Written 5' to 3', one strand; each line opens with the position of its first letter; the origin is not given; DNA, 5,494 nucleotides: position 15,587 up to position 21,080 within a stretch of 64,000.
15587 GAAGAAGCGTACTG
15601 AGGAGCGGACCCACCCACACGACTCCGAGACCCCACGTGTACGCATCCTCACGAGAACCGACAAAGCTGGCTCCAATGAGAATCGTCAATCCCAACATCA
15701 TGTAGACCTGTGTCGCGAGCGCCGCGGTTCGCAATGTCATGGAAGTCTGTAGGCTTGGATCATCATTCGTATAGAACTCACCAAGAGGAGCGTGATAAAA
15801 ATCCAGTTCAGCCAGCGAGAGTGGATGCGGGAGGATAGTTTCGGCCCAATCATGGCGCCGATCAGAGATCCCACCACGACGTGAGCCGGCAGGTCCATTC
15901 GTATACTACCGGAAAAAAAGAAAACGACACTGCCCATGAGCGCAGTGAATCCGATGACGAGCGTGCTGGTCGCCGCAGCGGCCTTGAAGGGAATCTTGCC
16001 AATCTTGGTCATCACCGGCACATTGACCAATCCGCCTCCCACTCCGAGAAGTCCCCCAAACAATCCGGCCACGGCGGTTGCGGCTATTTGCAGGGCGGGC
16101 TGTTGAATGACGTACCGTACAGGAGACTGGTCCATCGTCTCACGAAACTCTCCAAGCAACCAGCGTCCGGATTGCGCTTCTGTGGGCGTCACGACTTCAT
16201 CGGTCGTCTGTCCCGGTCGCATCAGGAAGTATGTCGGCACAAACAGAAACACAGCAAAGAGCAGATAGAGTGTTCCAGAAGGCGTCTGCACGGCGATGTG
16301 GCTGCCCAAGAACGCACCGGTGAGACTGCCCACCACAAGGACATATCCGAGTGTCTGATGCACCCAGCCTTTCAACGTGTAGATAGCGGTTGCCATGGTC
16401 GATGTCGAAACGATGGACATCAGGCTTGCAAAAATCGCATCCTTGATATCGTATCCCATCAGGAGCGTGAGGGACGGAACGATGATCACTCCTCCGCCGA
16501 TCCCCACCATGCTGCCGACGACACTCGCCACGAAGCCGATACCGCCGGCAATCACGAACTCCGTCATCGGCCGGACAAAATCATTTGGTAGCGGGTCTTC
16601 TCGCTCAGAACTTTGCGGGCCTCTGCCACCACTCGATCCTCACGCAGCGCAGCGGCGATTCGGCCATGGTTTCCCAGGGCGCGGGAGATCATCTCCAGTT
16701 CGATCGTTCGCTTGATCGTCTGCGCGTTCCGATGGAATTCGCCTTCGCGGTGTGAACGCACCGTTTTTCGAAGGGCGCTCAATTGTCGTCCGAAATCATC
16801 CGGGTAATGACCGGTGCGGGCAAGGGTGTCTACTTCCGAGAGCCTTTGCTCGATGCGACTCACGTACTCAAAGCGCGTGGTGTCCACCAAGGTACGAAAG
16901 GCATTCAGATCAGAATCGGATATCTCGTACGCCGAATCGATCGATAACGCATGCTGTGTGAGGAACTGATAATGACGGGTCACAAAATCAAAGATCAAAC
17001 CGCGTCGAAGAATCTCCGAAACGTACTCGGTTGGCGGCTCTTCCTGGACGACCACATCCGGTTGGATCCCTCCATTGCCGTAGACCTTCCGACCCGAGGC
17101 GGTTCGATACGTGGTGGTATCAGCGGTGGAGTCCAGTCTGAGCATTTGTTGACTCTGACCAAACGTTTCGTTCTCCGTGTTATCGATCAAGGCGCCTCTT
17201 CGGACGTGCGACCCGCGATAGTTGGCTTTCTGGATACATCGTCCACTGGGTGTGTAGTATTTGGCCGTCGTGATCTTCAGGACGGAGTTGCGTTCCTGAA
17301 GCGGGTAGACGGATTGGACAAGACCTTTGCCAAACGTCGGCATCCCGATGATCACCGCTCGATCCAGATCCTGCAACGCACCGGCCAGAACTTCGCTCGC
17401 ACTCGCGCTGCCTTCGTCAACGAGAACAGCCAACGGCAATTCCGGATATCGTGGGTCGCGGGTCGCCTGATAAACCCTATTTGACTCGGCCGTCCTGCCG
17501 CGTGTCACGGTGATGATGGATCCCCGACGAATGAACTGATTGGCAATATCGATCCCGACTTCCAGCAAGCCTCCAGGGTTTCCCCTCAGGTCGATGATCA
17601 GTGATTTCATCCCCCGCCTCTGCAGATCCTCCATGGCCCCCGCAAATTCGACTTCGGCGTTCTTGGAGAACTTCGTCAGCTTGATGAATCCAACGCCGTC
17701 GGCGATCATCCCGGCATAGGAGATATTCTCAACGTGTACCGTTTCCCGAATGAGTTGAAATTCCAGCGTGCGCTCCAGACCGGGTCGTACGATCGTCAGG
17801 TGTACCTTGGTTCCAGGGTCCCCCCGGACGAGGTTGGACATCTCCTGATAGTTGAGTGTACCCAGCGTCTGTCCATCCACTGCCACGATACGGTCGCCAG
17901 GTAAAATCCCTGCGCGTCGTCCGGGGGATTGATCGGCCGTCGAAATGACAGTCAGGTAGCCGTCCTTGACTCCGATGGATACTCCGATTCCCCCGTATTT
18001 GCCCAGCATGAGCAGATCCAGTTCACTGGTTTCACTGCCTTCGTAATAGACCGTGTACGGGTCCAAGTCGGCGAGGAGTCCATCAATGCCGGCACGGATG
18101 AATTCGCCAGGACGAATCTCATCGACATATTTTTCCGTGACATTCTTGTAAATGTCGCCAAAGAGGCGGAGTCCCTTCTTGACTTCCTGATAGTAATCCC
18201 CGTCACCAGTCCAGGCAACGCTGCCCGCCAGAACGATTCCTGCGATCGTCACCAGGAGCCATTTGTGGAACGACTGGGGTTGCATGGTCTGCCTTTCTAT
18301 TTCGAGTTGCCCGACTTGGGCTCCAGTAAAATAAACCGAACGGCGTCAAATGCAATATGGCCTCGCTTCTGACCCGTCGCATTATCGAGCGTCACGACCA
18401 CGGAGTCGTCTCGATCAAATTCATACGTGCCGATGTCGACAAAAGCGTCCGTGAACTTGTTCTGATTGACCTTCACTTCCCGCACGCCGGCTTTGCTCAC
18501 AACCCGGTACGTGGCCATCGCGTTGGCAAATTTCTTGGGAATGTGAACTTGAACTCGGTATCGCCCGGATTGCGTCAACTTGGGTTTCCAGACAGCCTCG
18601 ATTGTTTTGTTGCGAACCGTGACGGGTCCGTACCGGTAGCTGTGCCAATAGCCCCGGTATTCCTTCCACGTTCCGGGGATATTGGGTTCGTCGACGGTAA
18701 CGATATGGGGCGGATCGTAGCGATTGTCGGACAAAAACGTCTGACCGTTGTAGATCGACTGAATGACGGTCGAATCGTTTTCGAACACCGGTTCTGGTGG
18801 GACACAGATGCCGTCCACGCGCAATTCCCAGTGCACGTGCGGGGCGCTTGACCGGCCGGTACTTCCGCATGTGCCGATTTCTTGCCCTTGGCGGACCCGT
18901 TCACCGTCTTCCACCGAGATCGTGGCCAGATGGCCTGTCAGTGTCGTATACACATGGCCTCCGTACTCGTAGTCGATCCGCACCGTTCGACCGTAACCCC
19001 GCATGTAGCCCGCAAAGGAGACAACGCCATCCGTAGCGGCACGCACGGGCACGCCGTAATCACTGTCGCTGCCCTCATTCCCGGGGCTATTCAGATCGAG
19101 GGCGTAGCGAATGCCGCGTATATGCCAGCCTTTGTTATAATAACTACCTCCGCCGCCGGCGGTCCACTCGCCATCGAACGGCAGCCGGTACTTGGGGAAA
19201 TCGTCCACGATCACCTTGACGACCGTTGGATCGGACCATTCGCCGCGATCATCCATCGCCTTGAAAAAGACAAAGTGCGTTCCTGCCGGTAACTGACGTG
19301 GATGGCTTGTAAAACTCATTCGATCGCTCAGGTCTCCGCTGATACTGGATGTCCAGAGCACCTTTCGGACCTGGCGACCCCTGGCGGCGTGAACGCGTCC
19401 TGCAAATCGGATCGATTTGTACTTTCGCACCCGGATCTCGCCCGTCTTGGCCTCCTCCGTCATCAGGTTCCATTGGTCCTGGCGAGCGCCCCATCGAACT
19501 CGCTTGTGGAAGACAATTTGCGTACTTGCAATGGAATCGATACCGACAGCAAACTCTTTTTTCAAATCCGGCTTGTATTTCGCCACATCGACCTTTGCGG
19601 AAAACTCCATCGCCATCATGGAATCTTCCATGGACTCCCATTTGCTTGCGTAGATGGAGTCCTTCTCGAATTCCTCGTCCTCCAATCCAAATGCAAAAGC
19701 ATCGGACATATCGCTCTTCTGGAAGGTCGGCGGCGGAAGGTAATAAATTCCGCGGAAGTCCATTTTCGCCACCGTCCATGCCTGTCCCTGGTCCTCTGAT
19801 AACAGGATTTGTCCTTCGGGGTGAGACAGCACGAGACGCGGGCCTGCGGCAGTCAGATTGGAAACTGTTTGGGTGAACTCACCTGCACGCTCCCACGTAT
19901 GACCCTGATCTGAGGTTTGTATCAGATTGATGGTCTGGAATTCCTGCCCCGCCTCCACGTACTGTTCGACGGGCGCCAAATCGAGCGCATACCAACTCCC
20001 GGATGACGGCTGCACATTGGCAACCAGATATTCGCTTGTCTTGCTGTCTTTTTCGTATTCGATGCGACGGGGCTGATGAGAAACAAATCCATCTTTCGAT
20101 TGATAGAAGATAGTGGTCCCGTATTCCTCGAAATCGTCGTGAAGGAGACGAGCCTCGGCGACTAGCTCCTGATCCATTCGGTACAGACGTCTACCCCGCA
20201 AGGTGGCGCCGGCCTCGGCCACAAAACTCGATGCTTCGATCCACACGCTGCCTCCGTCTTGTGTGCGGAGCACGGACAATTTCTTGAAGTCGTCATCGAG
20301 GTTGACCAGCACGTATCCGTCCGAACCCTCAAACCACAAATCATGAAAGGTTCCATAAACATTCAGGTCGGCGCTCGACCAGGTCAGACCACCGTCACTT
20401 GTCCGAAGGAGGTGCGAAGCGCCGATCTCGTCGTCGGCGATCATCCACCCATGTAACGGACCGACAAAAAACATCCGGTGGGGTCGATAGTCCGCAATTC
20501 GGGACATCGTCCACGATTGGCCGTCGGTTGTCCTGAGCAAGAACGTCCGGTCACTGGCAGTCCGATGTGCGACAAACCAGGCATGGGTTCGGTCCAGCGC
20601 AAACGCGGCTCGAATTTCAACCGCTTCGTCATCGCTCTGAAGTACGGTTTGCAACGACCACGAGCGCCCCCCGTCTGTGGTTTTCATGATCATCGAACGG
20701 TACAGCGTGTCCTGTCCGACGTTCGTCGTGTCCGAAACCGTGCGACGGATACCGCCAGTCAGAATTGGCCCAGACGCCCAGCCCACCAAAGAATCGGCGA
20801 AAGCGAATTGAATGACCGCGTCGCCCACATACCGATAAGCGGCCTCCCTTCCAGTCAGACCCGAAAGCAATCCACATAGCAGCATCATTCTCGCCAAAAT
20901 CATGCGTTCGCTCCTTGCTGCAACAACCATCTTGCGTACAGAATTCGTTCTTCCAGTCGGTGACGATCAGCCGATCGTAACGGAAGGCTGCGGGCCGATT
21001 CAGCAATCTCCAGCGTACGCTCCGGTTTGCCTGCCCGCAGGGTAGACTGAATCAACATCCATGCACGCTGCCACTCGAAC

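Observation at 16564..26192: Envelope signalling/proteolysis module: a PEGA-domain Ser/Thr kinase co-operonic with three different proteases, facing a divergent kinase-less PASTA protein.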

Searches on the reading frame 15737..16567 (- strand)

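Call 7: search_protein_families(library=ncbifam, proteins=[window:15737-16567:-], max_evalue=0.01)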
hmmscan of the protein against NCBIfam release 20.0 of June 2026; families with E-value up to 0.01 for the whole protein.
window:15737-16567:- (276 aa): 2 families
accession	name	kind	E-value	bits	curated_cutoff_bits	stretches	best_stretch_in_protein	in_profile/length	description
NF040961.1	MamO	equivalog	2.6e-17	62.4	800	1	10-269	376-648/648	magnetosome protein MamO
NF007909.0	PRK10621.1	equivalog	1.4e-05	24.5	383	1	163-264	18-117/266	hypothetical protein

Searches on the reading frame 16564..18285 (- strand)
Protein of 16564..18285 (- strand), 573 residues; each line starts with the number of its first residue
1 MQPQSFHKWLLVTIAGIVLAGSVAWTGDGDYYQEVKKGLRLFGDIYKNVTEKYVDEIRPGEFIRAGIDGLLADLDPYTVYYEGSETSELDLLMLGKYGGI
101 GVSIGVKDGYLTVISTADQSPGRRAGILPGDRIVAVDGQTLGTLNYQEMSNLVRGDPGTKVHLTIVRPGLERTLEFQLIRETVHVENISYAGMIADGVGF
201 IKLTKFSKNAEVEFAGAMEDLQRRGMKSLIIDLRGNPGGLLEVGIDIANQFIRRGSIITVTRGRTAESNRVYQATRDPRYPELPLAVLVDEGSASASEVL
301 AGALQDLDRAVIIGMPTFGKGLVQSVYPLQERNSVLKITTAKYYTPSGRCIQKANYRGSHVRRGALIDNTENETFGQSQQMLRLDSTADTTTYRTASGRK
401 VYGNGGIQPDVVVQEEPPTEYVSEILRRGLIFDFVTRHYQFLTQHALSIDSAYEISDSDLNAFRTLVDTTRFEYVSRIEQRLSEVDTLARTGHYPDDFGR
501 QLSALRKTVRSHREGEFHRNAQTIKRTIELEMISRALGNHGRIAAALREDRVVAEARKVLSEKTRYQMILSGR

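Call 4: search_protein_families(library=pfam, proteins=[window:16564-18285:-], max_evalue=0.01)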
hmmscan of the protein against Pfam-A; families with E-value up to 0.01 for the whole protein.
window:16564-18285:- (573 aa): 5 families
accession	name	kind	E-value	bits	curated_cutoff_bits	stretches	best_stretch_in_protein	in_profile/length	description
PF03572.23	Peptidase_S41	-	3.4e-51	173.5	24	1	198-353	2-156/165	Peptidase family S41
PF17820.7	PDZ_6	-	7.9e-13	48.4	27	1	118-167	7-54/54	PDZ domain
PF13180.12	PDZ_2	-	1.6e-11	44.7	27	1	98-176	1-78/80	PDZ domain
PF00595.29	PDZ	-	1.6e-06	28.8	23.2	1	97-165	9-80/81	PDZ domain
PF22694.1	CtpB_N-like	-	0.00079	20.3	27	1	35-82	34-82/85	Activating protease CtpB N-terminal domain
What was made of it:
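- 16564..18285 (-): CtpA-type S41 C-terminal processing protease with a PDZ domain and an N-terminal signal or anchor. Peptidase_S41 3.4e-51 plus PDZ (call 4).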

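Call 7: search_protein_families(library=ncbifam, proteins=[window:16564-18285:-], max_evalue=0.01)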
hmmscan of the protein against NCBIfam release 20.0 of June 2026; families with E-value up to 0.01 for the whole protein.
window:16564-18285:- (573 aa): 19 families
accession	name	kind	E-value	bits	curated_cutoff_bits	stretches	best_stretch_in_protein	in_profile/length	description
TIGR00225.1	prc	subfamily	3.4e-86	289.3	218.6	1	49-353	4-305/335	C-terminal processing peptidase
TIGR03900.1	prc_long_Delta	hypoth_equivalog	1.2e-84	285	660.95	1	65-353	107-395/973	MXAN_5808 family serine peptidase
NF052377.1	lmo1851_S41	exception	9.1e-77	258.7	725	1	42-353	50-358/468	lmo1851 family serine protease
NF045590.1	Cterm_S41_CtpC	exception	4.9e-71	239.7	665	1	70-355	87-371/418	carboxyl-terminal processing protease CtpC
NF045588.1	Cterm_S41_CtpA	exception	4.9e-69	233.1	625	1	66-355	78-369/401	carboxyl-terminal processing protease CtpA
NF045589.1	Cterm_S41_CtpB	exception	2.7e-67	227.2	633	1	73-353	91-371/416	carboxyl-terminal processing protease CtpB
NF045591.1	Cterm_S41_CtpZ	exception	1.2e-55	188.9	525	1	65-354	77-366/403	carboxyl-terminal processing protease CtpZ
NF051464.1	tail_spec_CT441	exception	3.2e-45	155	700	1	72-354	221-517/645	tail-specific protease Tsp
NF008388.1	PRK11186.1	exception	9.2e-34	116.8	825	1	70-328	218-485/663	carboxy terminal-processing peptidase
NF058627.1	S41_Gfo1087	equivalog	3.7e-11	42.6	455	1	116-249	140-275/489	GFO_1087 family putative carboxy terminal peptidase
NF033424.1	chlamy_CPAF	equivalog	1.5e-07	30.5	250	1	284-321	458-495/564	protease-like activity factor CPAF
NF008046.0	PRK10779.1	equivalog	3.3e-06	26.4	477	1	117-193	230-304/450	sigma E protease regulator RseP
TIGR02037.1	degP_htrA_DO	subfamily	8.2e-06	25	416.2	1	113-204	263-354/434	Do family serine endopeptidase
TIGR00054.1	TIGR00054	equivalog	0.00024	20.1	147.55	1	113-181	205-270/421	RIP metalloprotease RseP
NF041199.1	trx7_PDZ_seleno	equivalog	0.00072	18.6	300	1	119-177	330-389/390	Trx7/PDZ domain-containing (seleno)protein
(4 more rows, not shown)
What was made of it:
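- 16564..18285 (-): TIGR00225 scores 289 bits against a 218.6 cut-off (call 7).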

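Call 76: search_solved_structures(query=window:16564-18285:-, max_evalue=1e-10)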
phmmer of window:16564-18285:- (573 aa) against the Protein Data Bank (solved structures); distinct sequences matched with E-value up to 1e-10: 21.
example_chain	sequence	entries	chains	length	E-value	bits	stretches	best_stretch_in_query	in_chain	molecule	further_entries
9jr1_A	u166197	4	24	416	1.2e-66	228.8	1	42-358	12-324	Carboxyl-terminal protease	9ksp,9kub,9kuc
9ku0_A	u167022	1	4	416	6.3e-66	226.5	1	42-358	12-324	Carboxyl-terminal protease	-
7rpq_A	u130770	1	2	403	4.6e-65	223.6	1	39-354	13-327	Probable carboxyl-terminal protease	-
7rqh_A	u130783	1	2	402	1.2e-64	222.3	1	39-354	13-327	Probable carboxyl-terminal protease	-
8sxe_A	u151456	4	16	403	1.2e-64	222.2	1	39-354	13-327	Probable carboxyl-terminal protease | Carboxyl-terminal protease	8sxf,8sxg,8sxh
9ku3_A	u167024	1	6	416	1.5e-64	221.9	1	42-358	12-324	Carboxyl-terminal protease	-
4c2c_A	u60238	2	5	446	3.6e-51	177.8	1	42-355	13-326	CARBOXY-TERMINAL PROCESSING PROTEASE CTPB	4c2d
4c2g_A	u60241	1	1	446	9.4e-51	176.4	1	42-355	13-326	CARBOXY-TERMINAL PROCESSING PROTEASE CTPB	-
4c2e_A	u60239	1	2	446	1.8e-50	175.4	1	42-355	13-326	CARBOXY-TERMINAL PROCESSING PROTEASE CTPB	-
4c2f_A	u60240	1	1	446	2.3e-50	175.1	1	42-355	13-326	CARBOXY-TERMINAL PROCESSING PROTEASE CTPB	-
4c2h_A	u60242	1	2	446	2.5e-50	175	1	42-355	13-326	CARBOXY-TERMINAL PROCESSING PROTEASE CTPB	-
1fc7_A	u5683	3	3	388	1.9e-39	139.1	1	68-354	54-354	PHOTOSYSTEM II D1 PROTEASE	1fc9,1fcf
1fc6_A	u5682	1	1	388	4.8e-39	137.7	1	70-354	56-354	PHOTOSYSTEM II D1 PROTEASE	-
6vbb_A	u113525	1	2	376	1.9e-33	119.2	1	32-353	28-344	Peptidase S41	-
4ql6_A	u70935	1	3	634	1.7e-26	96.3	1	67-357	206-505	Carboxy-terminal processing protease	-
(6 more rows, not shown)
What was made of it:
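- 16564..18285 (-): The closest solved structures include P. aeruginosa CtpA (7rpq, E = 4.6e-65), far better than E. coli Prc (about 1e-26) (call 76).
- Closest known: LbcA–CtpA–MepM. Same: The S41 protein is much closer to P. aeruginosa CtpA than to Prc (call 76).
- P. aeruginosa CtpA scores E = 4.6e-65, against about 1e-26 for Prc (call 76).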

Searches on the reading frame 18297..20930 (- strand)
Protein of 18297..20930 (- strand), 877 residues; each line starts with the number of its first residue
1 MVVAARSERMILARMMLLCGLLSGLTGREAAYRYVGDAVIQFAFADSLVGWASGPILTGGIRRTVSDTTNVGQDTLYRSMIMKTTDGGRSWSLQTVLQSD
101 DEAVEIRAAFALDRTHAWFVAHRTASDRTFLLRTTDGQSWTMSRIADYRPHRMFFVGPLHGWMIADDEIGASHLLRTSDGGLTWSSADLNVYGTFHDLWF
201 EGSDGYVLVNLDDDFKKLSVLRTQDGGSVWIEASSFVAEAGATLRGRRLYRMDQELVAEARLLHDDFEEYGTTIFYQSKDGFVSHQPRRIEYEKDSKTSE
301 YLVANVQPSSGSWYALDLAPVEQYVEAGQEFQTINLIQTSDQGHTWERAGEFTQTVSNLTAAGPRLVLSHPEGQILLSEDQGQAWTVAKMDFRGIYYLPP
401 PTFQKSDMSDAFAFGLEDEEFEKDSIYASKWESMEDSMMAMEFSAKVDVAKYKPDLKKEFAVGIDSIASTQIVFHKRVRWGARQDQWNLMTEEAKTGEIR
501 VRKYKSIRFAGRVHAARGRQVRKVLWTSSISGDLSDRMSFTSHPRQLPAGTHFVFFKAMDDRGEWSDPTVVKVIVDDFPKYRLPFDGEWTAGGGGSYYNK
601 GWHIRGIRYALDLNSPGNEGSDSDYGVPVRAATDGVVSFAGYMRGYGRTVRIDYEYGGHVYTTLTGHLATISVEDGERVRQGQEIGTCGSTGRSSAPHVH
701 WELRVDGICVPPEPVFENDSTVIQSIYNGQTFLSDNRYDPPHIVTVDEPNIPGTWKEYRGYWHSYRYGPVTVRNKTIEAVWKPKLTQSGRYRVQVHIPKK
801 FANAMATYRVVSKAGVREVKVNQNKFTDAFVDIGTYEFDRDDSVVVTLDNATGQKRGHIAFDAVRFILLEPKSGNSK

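Call 4: search_protein_families(library=pfam, proteins=[window:18297-20930:-], max_evalue=0.01)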
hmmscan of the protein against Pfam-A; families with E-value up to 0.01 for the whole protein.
window:18297-20930:- (877 aa): 6 families
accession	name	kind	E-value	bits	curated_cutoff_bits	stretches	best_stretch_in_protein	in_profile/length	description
PF01551.29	Peptidase_M23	-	1.1e-23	83.6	28.7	1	624-709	11-93/96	Peptidase family M23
PF25275.1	Golvesin_C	-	3.6e-17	63.1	31.6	1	753-866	15-130/132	Golvesin C-terminal domain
PF15902.12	Sortilin-Vps10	-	2e-08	33.9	33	1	336-445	3-123/446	Sortilin, neurotensin receptor 3,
PF14870.12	PSII_BNR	-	4e-07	30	27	0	153-231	23-95/303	Photosynthesis system II assembly factor YCF48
PF19135.5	DUF5818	-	0.0019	18.2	27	0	126-142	7-23/57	Protein of unknown function (DUF5818)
PF13088.12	BNR_2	-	0.0059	16.4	31.4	0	80-230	83-248/277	BNR repeat-like domain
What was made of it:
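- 18297..20903 (-): Secreted BNR/Sortilin-type β-propeller – Ig-like repeat – M23 (LytM) – Golvesin_C protein. Pfam M23 1.1e-23, Golvesin_C 3.6e-17, Sortilin-Vps10 and PSII_BNR (call 4).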

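Call 7: search_protein_families(library=ncbifam, proteins=[window:18297-20930:-], max_evalue=0.01)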
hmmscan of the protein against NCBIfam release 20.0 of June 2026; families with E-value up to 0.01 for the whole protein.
window:18297-20930:- (877 aa): 15 families
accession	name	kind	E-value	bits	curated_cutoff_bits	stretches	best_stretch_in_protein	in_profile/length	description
NF053824.1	PdgNdpepShyC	equivalog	1.8e-15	56.8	700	1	625-713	305-390/429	peptidoglycan DD-endopeptidase ShyC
NF052336.1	PdgHdaseHSB100310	equivalog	1.4e-14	54.1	500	1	622-707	63-145/316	peptidoglycan hydrolase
NF052530.1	Heli_ShapePgp3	exception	2.1e-13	50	300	1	625-712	176-260/270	peptidoglycan metallopeptidase Pgp3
NF008652.0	PRK11649.1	equivalog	7.5e-12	44.6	341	1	625-712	322-406/439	murein DD-endopeptidase MepM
NF041208.1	celldiv_DipM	equivalog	4.2e-11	42.7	740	1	626-713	329-414/419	cell division endopeptidase DipM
NF053825.1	PdgNdpepShyA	equivalog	4.4e-11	42.1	700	1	625-710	305-387/425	peptidoglycan DD-endopeptidase ShyA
NF050804.1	CellDivDipMCaul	equivalog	1.4e-09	37.3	900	1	623-704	535-614/634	cell division endopeptidase DipM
NF040883.1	amid_act_ActS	equivalog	2.9e-09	36.6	375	1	617-711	135-228/242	amidase activator ActS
NF052529.1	PG_M23_Pgp6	exception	3.2e-09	36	600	1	627-717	346-433/452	peptidoglycan metallopeptidase Pgp6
NF010237.0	PRK13684.1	equivalog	3.5e-09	36.2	326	1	154-231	52-122/334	photosynthesis system II assembly factor Ycf48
NF008123.1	PRK10871.1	equivalog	5.4e-09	35.9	311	1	617-712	264-358/365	murein hydrolase activator NlpD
NF008644.1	PRK11637.1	equivalog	1.6e-08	34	270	1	626-715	296-382/385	murein hydrolase activator EnvC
NF053738.1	S2SprSpoIIQBc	equivalog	3.7e-08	33.3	250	1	628-724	136-231/232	stage II sporulation protein SpoIIQ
NF045728.1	glycosyl_F510_1955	equivalog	9.4e-07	28.3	175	0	334-389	115-174/246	F510_1955 family glycosylhydrolase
NF047755.1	LIC_10271_M23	exception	0.00022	21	180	1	629-687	130-185/207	LIC_10271 family cell wall hydrolase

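Call 70: search_protein_representatives(protein=window:18297-20903:-)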
Query: 868 residues. Proteins with E-value up to 0.001 (for the whole library): 69024; up to 1e-10: 5669; up to 1e-30: 18. The best 150 are listed.
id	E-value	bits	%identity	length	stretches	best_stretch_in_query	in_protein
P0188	1.4e-259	880.4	48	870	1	5-858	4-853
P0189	4.9e-236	802.5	47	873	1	23-858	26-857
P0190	3.6e-220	750.0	45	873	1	31-858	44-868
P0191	5.5e-142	491.3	64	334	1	534-858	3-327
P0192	1.3e-133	463.6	32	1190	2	71-858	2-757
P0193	5.8e-61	223.3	31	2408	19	514-574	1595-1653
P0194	8.0e-61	222.8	33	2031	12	497-564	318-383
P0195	3.7e-51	190.8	60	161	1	713-860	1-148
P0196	5.5e-48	180.3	29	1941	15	491-572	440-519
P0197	2.8e-44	168.1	36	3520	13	494-567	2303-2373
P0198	1.7e-43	165.5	35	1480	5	569-859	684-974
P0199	3.6e-42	161.1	35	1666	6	588-854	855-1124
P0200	3.2e-40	154.7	34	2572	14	70-196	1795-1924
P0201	2.1e-39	152.0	34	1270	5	596-861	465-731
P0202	3.0e-39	151.4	35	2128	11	507-569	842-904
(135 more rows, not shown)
